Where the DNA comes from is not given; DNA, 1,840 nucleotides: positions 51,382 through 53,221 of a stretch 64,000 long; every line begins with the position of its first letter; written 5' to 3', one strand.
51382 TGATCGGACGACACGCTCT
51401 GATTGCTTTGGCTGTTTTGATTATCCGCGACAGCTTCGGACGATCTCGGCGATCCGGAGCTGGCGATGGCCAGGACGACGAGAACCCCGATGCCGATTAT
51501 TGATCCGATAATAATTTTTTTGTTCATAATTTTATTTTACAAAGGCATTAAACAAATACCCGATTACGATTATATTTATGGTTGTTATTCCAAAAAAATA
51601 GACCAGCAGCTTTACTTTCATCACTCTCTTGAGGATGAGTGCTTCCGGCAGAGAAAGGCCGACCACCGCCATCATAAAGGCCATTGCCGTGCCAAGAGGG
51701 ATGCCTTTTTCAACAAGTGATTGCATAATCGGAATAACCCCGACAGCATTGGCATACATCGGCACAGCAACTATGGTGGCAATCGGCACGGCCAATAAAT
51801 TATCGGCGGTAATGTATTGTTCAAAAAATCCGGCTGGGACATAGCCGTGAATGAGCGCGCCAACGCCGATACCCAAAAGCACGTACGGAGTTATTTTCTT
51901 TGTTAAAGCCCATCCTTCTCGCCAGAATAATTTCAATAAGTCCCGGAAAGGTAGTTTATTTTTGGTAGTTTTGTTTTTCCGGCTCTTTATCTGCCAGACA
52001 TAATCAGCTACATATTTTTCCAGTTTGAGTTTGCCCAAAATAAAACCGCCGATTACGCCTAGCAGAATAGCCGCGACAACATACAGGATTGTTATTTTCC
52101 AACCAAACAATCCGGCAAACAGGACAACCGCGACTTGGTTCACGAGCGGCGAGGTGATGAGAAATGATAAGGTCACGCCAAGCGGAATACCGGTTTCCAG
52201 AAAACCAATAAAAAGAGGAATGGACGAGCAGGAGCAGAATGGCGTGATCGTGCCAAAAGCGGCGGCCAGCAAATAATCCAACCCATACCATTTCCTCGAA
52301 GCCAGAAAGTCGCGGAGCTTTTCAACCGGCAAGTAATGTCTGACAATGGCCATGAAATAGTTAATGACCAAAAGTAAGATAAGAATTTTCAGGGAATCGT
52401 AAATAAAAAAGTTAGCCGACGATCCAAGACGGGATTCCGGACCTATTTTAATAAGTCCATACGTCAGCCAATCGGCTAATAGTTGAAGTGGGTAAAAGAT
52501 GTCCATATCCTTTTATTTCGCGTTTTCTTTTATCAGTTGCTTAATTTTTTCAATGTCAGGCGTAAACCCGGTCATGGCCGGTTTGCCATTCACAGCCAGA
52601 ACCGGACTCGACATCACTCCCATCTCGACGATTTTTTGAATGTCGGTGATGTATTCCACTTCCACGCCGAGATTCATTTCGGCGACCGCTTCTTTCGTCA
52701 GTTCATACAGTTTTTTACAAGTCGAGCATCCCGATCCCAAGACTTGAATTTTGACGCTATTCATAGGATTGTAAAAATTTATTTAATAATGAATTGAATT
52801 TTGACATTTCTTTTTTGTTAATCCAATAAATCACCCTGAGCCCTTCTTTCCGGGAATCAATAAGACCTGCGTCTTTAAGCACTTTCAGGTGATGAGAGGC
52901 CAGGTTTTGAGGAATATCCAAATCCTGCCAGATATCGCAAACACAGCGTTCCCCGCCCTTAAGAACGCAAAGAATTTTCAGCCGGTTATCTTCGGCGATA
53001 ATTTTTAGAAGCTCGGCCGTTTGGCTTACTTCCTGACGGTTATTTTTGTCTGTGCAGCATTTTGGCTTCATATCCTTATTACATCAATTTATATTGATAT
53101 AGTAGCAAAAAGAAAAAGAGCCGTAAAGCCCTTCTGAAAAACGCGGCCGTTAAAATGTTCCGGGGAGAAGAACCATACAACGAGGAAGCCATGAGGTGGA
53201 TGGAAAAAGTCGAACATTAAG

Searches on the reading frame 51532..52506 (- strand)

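Call 86: search_protein_families(library=pfam, proteins=[window:51532-52506:-], max_evalue=0.00001)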
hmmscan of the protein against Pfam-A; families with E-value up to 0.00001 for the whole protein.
window:51532-52506:- (324 aa): 1 family
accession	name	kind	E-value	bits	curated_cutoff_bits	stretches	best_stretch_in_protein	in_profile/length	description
PF03773.19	ArsP_1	-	7.3e-65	219.5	32.3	1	30-320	5-293/294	Predicted permease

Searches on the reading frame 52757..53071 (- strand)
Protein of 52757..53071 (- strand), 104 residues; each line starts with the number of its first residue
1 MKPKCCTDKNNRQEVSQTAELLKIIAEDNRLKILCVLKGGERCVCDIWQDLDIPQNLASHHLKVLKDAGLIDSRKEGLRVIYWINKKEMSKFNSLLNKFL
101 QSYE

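Call 86: search_protein_families(library=pfam, proteins=[window:52757-53071:-], max_evalue=0.00001)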
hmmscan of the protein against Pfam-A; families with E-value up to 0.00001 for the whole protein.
window:52757-53071:- (104 aa): 2 families
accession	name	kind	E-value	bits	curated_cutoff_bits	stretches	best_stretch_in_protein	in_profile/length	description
PF01022.26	HTH_5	-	2.7e-16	59.6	22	1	29-73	3-47/47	Bacterial regulatory protein, arsR family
PF12840.13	HTH_20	-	9.3e-07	29.2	27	1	26-74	2-51/51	Helix-turn-helix domain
